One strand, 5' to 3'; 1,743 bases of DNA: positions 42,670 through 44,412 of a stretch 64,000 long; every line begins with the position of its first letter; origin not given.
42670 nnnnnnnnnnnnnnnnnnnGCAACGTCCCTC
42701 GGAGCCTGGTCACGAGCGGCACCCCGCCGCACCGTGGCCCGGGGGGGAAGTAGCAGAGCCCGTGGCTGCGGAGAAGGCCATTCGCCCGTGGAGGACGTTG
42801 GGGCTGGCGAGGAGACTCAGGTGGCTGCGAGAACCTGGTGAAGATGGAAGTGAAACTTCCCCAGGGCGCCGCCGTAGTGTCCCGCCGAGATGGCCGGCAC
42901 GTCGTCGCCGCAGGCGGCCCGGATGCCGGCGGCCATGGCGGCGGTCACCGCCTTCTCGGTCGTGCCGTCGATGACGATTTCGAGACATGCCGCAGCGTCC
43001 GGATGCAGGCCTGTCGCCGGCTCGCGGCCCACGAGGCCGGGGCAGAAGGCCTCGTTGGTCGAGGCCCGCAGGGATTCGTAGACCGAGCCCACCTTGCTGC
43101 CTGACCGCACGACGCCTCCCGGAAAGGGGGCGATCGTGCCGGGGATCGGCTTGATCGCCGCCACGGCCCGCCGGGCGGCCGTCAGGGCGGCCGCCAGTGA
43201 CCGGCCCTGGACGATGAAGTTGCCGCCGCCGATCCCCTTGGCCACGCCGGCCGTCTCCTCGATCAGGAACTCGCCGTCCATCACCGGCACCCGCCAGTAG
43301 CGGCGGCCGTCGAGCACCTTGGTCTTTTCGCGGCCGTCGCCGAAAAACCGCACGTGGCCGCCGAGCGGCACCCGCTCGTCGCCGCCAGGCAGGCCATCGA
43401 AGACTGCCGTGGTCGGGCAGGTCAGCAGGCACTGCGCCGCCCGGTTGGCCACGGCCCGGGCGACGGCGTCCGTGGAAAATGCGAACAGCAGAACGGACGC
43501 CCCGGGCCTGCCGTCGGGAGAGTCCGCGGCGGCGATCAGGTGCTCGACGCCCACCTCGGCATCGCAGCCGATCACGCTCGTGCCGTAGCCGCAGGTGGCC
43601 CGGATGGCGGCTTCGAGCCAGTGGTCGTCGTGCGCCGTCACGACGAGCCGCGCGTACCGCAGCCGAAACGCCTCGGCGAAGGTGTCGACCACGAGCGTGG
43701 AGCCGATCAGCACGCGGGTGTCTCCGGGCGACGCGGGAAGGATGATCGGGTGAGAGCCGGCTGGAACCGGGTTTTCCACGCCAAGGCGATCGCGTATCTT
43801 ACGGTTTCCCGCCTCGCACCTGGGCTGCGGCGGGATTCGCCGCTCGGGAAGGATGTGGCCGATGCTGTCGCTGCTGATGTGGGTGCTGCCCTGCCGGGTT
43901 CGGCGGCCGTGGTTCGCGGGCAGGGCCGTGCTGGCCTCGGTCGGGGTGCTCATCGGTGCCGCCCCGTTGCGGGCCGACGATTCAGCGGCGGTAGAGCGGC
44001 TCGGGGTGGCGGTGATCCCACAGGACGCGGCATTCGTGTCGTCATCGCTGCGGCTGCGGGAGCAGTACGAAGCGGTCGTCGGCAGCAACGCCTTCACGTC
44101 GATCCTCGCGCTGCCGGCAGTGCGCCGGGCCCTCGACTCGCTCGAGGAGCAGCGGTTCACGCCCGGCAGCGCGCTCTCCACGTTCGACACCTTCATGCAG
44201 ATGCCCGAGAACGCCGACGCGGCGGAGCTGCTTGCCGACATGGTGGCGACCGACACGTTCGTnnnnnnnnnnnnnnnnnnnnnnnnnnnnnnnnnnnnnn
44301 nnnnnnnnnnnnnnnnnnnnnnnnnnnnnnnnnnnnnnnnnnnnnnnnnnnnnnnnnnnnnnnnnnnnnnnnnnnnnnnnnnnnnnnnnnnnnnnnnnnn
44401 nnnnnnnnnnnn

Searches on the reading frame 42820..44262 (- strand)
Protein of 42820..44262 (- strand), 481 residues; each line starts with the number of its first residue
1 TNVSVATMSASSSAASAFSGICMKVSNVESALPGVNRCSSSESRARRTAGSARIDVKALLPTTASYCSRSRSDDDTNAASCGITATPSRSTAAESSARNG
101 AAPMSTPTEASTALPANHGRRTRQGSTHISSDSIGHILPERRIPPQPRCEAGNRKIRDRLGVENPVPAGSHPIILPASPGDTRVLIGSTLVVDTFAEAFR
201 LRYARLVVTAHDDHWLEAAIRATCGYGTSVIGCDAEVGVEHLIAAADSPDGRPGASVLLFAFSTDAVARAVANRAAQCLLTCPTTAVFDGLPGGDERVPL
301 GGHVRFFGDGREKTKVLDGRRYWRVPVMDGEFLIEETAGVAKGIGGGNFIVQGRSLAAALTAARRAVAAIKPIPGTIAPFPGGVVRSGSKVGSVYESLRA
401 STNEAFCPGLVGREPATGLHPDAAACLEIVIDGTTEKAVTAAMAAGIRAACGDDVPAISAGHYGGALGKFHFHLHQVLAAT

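Call 9: search_protein_families(library=pfam, proteins=[window:42820-44262:-], max_evalue=0.001)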
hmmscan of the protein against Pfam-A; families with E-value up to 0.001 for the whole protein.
window:42820-44262:- (481 aa): 2 families
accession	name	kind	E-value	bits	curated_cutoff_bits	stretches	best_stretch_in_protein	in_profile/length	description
PF02741.20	FTR_C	-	1.6e-54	184.4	25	1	330-477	1-149/149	FTR, proximal lobe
PF01913.23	FTR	-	2e-48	164.4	27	1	188-327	5-142/142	Formylmethanofuran-tetrahydromethanopterin formyltransferase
